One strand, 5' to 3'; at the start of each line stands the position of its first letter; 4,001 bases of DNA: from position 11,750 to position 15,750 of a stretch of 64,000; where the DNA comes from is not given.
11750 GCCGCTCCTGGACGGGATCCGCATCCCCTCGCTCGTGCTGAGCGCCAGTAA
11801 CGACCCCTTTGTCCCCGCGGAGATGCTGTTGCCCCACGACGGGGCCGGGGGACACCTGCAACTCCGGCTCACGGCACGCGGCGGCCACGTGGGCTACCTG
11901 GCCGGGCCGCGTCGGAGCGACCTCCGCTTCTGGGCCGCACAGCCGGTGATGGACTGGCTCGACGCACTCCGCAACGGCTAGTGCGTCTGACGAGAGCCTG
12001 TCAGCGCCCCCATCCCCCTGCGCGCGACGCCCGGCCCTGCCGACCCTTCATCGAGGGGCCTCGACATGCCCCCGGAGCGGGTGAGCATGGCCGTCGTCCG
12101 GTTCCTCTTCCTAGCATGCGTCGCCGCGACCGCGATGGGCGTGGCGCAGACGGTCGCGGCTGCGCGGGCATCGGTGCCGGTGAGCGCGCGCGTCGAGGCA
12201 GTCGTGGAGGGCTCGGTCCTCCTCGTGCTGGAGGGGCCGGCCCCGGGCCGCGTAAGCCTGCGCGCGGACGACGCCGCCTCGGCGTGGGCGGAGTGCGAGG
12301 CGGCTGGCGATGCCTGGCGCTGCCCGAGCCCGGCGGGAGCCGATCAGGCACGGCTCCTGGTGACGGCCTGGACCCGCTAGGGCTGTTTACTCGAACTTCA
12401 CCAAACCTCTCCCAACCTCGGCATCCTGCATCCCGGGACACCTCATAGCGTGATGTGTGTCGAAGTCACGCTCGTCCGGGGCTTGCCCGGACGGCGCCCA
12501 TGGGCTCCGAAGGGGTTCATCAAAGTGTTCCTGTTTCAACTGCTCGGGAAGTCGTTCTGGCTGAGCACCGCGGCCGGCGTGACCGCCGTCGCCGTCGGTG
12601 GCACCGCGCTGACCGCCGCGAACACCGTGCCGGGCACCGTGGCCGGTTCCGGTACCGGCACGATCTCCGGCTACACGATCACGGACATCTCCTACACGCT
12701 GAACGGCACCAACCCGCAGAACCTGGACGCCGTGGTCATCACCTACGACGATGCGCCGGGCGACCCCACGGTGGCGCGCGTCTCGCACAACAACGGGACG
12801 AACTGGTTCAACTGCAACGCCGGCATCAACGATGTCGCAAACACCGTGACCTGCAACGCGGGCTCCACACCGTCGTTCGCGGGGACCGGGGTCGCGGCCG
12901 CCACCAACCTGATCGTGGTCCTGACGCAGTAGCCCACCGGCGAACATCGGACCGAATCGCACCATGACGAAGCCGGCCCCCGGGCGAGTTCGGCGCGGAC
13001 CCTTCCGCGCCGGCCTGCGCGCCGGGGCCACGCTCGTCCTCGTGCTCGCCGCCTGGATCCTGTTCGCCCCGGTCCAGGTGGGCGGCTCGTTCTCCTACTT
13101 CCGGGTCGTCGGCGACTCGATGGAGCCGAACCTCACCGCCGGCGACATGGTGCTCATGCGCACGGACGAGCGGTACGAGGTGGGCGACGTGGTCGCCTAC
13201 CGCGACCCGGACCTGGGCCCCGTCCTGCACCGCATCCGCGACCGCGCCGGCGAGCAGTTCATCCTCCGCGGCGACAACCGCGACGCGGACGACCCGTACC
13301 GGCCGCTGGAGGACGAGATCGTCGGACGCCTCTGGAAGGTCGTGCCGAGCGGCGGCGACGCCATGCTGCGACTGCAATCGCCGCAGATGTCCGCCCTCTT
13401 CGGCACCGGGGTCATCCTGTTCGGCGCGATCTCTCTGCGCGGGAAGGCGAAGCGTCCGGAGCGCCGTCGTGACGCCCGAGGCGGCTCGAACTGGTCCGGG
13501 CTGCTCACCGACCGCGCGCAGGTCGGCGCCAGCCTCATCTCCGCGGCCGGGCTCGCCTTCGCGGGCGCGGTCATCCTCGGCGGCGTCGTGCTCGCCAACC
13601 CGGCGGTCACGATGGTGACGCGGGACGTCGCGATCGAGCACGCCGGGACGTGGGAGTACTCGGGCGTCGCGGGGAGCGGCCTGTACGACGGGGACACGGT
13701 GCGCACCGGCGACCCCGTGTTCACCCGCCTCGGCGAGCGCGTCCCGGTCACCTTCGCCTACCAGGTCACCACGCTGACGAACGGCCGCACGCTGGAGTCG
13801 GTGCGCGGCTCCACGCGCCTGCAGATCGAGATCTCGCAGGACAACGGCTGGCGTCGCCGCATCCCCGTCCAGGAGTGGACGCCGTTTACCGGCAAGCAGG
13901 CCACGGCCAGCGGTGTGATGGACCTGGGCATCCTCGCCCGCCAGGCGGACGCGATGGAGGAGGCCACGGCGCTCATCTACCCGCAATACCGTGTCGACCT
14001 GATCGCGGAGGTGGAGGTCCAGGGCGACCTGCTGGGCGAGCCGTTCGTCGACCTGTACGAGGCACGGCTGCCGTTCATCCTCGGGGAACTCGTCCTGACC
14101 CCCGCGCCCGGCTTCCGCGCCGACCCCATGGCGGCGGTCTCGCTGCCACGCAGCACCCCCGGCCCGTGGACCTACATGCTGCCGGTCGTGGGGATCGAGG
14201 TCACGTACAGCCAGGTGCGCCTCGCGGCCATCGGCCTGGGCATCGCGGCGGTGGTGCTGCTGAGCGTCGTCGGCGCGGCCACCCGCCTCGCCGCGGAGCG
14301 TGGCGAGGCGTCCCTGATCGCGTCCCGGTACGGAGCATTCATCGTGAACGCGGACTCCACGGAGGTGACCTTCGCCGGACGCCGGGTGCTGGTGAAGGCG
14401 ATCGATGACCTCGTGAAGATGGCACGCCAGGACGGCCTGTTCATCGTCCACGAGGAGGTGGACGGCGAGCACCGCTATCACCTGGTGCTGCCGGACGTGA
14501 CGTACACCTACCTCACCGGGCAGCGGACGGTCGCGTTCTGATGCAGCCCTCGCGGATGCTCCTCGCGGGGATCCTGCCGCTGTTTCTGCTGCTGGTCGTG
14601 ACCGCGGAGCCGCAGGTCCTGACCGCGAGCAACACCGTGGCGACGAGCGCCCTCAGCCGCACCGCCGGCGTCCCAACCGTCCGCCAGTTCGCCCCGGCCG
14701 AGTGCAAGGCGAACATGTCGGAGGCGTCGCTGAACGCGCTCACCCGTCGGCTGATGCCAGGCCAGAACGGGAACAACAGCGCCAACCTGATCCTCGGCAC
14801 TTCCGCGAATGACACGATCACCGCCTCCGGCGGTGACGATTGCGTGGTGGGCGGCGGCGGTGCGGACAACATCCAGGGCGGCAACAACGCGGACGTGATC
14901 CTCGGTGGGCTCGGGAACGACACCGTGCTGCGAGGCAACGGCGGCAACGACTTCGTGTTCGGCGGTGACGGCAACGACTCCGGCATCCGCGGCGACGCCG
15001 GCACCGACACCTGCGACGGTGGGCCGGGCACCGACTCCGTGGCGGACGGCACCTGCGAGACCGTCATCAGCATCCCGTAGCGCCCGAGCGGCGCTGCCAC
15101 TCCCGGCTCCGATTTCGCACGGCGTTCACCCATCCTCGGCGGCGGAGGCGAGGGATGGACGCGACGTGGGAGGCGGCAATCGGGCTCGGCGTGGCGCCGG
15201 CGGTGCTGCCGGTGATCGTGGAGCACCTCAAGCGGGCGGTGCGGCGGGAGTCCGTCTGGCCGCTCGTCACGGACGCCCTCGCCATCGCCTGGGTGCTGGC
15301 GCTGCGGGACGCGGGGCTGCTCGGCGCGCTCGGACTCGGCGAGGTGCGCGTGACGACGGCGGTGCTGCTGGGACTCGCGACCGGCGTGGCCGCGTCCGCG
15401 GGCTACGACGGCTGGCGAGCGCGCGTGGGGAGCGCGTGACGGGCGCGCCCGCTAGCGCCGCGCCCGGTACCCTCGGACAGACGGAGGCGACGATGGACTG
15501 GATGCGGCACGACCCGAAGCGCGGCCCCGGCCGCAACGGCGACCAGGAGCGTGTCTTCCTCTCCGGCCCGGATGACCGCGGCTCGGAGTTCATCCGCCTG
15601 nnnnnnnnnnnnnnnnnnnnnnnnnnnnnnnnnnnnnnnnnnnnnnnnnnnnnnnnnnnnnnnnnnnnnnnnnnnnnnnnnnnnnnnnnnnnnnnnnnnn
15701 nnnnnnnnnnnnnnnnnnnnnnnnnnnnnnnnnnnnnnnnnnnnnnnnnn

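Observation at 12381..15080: SipW/Sec11-type signal peptidase with a large C-terminal extension, flanked by two substrates sharing an LTA[AS]NTV motif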

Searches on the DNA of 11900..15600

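Call 86: search_rna_families(source=window, start=11900, end=15600, threshold=evalue, max_evalue=1)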
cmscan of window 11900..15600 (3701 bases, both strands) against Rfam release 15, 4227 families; matches with E-value up to 1: 2.
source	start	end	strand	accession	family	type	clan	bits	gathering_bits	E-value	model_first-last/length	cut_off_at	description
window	12592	12686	-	RF02836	Bcj14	Gene; sRNA;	-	22.2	59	0.55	1-171/171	no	Burkholderia RNA 14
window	12468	12618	-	RF02243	Xoo8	Gene; sRNA;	-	15.8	90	0.2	1-323/323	no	Proteobacterial sRNA Xoo8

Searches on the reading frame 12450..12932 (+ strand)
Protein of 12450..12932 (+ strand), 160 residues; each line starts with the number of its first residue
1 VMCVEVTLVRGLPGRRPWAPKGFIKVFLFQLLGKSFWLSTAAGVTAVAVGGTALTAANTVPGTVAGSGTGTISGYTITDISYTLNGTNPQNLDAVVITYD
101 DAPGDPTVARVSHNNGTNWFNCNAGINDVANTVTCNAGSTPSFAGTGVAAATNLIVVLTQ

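Call 3: search_protein_families(library=pfam, proteins=[window:12450-12932:+], max_evalue=1)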
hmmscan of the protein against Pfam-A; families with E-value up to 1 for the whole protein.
window:12450-12932:+ (160 aa): 0 families

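Call 4: search_protein_families(library=ncbifam, proteins=[window:12450-12932:+], max_evalue=1)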
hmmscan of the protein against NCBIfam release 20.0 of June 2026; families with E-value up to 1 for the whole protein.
window:12450-12932:+ (160 aa): 0 families

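Call 30: predict_structure(alignment_id=A2)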
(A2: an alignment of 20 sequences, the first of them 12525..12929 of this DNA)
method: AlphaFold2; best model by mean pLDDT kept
length: 135 residues; sequences in the alignment: 20
mean_pLDDT: 71.8   pTM: 0.59
mean pLDDT of the five models: 71.8, 71.3, 71.1, 70.5, 70.2
residues with pLDDT >= 90: 32; 70-90: 54; 50-70: 13; < 50: 36
segments of 3 or more residues with pLDDT < 50: 1-3, 15-46
pLDDT, mean of each block of 10 residues (from residue 1): 50 48 39 36 48 87 88 87 87 90 94 93 82 84
secondary structure, 60 per line:
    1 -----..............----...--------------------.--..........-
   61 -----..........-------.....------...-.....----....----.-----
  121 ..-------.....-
elements in order: H6-19 E50-59 E66-75 E83-87 E94-96 E107-110 E130-134

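Call 38: search_protein_families(library=ncbifam, proteins=[window:12525-12932:+], max_evalue=10)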
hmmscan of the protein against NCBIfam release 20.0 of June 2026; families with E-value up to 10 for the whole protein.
window:12525-12932:+ (135 aa): 0 families

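Call 39: search_solved_structures(query=A2, max_evalue=10)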
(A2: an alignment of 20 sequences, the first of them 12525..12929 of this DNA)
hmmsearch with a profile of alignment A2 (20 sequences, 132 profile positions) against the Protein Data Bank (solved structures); distinct sequences matched with E-value up to 10: 6.
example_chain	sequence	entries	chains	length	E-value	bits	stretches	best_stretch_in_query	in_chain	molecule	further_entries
7emg_A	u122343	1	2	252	0.46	13.8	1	32-76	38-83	3-oxoacyl-[acyl-carrier-protein] reductase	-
9eza_A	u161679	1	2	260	1.3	12.3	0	63-101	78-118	Nemolizumab scFv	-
2mu4_A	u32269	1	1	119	2.7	11.3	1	43-93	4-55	flpp3Sol_2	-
8q2h_A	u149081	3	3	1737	3.9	10.8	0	15-88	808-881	beta-galactosidase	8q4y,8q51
6pny_A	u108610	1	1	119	4.9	10.5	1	47-94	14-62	Flpp3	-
9nlt_B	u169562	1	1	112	5.7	10.2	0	48-94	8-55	DUF3568 family protein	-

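Call 62: search_protein_representatives(alignment_id=A2)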
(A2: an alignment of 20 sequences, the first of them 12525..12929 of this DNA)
Query: 20 sequences, 132 profile positions. Proteins with E-value up to 0.001 (for the whole library): 1531; up to 1e-10: 713; up to 1e-30: 6. The best 150 are listed.
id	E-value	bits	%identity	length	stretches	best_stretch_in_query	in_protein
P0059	1.2e-45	171.0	-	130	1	1-131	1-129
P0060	3.3e-35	137.3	-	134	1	1-132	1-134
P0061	9.6e-33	129.3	-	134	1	1-132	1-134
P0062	1.2e-32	129.0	-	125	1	7-131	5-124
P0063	6.2e-31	123.4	-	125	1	6-131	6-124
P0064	8.7e-31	122.9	-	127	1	10-131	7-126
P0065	4.8e-30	120.6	-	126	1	8-131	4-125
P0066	1.8e-29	118.7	-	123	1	8-132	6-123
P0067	2.4e-29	118.3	-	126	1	7-132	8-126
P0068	3.5e-29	117.8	-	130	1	3-130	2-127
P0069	5.4e-29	117.2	-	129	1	15-131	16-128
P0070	1.3e-28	115.9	-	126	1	8-130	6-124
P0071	1.7e-28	115.5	-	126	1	3-132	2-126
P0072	2.4e-28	115.0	-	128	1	22-132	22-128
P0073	4.3e-28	114.2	-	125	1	3-131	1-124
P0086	1.3e-25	106.2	-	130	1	9-132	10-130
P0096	1.4e-24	102.8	-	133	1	13-132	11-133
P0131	7.5e-23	97.3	-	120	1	18-132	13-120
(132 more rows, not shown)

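Call 65: search_protein_families(library=pfam, alignment_id=A5, max_evalue=0.01)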
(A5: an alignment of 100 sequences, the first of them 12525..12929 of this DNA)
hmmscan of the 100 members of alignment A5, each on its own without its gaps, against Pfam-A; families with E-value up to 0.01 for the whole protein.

A. member 1, window:12525-12929:+ (135 aa): 0 families

B. families by the number of members that match (of 100 scanned): 3 families
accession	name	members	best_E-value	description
PF19403.5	SpaA_2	1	0.0055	Prealbumin-like fold domain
PF05567.17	T4P_PilY1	1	0.0063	PilY1 beta-propeller domain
PF13287.12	Fn3_assoc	1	0.0068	Fn3 associated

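Call 66: search_solved_structures(query=A5, max_evalue=10)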
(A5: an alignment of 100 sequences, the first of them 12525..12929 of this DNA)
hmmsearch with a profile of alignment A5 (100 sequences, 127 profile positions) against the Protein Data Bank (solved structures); distinct sequences matched with E-value up to 10: 2.
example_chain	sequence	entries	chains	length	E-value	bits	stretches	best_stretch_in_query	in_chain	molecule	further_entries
2cbq_A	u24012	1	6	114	0.3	14.2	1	38-116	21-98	NEOCARZINOSTATIN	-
7emg_A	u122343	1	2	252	1.5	12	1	31-77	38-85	3-oxoacyl-[acyl-carrier-protein] reductase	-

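Call 67: find_encoding_contigs(protein=P0069, flank=5000, max_places=3)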
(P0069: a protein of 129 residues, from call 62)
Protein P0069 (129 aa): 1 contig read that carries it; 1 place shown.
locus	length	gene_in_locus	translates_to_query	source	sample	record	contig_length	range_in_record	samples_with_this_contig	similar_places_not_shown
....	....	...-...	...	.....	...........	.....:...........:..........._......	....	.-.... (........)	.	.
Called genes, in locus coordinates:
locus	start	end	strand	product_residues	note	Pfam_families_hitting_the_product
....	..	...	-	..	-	-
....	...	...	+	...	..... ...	-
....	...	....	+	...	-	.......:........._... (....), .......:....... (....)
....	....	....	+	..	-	?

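Call 68: find_encoding_contigs(protein=P0096, flank=5000, max_places=3)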
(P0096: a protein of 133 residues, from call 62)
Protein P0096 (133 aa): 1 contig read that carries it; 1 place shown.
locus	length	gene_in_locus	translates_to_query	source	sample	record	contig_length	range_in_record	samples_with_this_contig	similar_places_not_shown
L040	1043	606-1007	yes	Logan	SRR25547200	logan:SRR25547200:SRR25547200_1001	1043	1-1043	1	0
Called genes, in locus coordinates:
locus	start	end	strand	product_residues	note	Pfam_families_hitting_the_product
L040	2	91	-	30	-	?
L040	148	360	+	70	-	-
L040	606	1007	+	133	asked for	-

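Call 69: find_encoding_contigs(protein=P0086, flank=6000, max_places=2)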
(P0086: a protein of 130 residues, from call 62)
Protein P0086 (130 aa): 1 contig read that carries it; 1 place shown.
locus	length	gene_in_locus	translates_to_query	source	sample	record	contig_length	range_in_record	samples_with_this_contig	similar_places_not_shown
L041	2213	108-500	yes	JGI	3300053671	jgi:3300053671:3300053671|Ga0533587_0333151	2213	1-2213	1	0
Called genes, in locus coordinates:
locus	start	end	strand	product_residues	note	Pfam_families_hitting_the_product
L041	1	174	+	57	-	?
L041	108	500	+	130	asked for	-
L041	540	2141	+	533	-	PF10502:Peptidase_S26 (faint), PF00717:Peptidase_S24 (weak), PF17231:DUF5305 (faint)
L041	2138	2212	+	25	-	?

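Call 70: find_encoding_contigs(protein=P0131, flank=6000, max_places=2)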
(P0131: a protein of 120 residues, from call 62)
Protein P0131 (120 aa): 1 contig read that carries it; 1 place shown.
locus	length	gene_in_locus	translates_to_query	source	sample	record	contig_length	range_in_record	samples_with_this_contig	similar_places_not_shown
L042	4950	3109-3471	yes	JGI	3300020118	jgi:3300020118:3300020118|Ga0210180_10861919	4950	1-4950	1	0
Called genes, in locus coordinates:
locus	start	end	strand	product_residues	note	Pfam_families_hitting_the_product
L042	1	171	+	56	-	?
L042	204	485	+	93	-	-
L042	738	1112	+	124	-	-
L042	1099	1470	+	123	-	-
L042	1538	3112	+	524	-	PF00717:Peptidase_S24 (weak), PF17231:DUF5305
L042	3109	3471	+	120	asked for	-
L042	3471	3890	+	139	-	-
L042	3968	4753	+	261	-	PF10925:DUF2680 (faint)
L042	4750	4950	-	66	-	?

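Call 73: fold_search(model_id=the predicted structure, library=pdb)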
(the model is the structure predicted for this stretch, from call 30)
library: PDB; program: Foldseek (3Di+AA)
matches with E <= 10: 340; with E <= 0.001: 0
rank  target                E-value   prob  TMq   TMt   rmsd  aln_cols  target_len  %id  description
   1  2qki_A                3.4e-01  0.11  0.19  0.06   9.1        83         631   12  Human C3c in complex with the inhibitor compstatin (released 2007-08-14)
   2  2a74_A                3.8e-01  0.11  0.19  0.06   9.1        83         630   12  Human Complement Component C3c (released 2005-09-27)
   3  7tv9_A                4.0e-01  0.09  0.17  0.06   9.0        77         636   13  HUMAN COMPLEMENT COMPONENT C3B IN COMPLEX WITH APL-1030 (released 2022-03-30)
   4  6xay_C                4.8e-01  0.13  0.25  0.15  10.8        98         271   13  Structure of a fragment of human fibronectin containing the 10th, 11th and 12th type III domains (released 2021-06-09)
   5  2ee2_MODEL_1_A        5.4e-01  0.10  0.25  0.27  12.5       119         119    8  Solution structures of the fn3 domain of human contactin 1 (released 2007-08-21)
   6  1j8k_MODEL_1_A        5.7e-01  0.44  0.34  0.44   4.2        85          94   12  NMR STRUCTURE OF THE FIBRONECTIN EDA DOMAIN, NMR, 20 STRUCTURES (released 2002-02-06)
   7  5j7k_B                7.7e-01  0.10  0.25  0.33  11.0       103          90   14  Loop grafting onto a highly stable FN3 scaffold (released 2016-08-17)
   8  6o03_C                8.7e-01  0.11  0.27  0.36   9.5       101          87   10  Monobody (MC17) bound to tyrosine kinase binding domain of E3 ubiquitin ligase CBL (released 2020-08-19)
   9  7jxu_C                9.2e-01  0.16  0.30  0.38   4.4        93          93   11  Structure of monobody 32 human MLKL pseudokinase domain complex (released 2021-03-10)
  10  7qiv_A                9.2e-01  0.07  0.18  0.06   8.6        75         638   13  Structure of human C3b in complex with the EWE nanobody (released 2022-02-16)
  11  1fnh                  9.8e-01  0.11  0.27  0.16   7.9       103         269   14  CRYSTAL STRUCTURE OF HEPARIN AND INTEGRIN BINDING SEGMENT OF HUMAN FIBRONECTIN (released 1999-03-16)
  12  6bqo_C                9.8e-01  0.09  0.25  0.32  11.1       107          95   11  Structure of a dual topology fluoride channel with monobody S8 (released 2018-03-07)
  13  6d0n_C                9.8e-01  0.08  0.24  0.30  11.0        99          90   12  Crystal structure of a CLC-type fluoride/proton antiporter, V319G mutant (released 2018-07-04)
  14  5l2h_B                1.0e+00  0.13  0.25  0.32   4.9        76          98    5  Crystal Structure of W26A mutant of anti-EGFR Centyrin P54AR4-83v2 (released 2016-11-02)
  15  6xay_A                1.0e+00  0.10  0.26  0.15  10.4        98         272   12  Structure of a fragment of human fibronectin containing the 10th, 11th and 12th type III domains (released 2021-06-09)
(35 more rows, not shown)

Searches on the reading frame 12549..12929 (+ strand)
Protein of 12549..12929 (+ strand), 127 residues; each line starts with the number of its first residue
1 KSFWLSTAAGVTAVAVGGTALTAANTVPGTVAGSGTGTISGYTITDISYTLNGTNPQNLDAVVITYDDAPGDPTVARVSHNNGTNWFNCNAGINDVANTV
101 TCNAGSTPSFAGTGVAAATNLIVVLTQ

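Call 19: find_homologous_proteins(query=window:12549-12929:+, max_evalue=0.01)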
Query seq(127 aa) (127 aa): 19 proteins with E <= 0.01 among 156 candidates.
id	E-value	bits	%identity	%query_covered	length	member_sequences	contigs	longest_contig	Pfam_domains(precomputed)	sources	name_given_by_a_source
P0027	5.6e-72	258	99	100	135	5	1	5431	-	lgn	-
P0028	1.6e-55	205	80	100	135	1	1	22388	-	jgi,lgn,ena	-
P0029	3.8e-52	194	76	100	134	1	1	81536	-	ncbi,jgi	-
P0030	1.9e-50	188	74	100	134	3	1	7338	-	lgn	-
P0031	2.2e-50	188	72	100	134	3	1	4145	-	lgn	-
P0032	8.7e-50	186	72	100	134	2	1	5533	-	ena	-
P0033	2.1e-47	178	72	100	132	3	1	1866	-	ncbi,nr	ncbi:MAG: hypothetical protein KC461_11315 [Dehalococcoidia bacterium]|nr:hypothetical protein [Deha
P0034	2.6e-47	178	72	100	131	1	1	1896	-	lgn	-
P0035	8.5e-39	151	63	100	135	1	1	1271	-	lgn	-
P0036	1.1e-29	121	57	100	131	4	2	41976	-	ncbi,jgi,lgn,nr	ncbi:MAG: hypothetical protein FJ037_05385 [Chloroflexi bacterium]|nr:hypothetical protein [Chlorofl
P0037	3.3e-29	120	57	100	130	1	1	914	-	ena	-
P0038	3.9e-29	119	53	100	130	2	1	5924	-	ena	-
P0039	2.6e-27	113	52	100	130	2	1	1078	-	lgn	-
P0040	3.8e-27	113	53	100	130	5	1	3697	-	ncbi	-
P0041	5.7e-27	112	55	84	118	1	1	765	-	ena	-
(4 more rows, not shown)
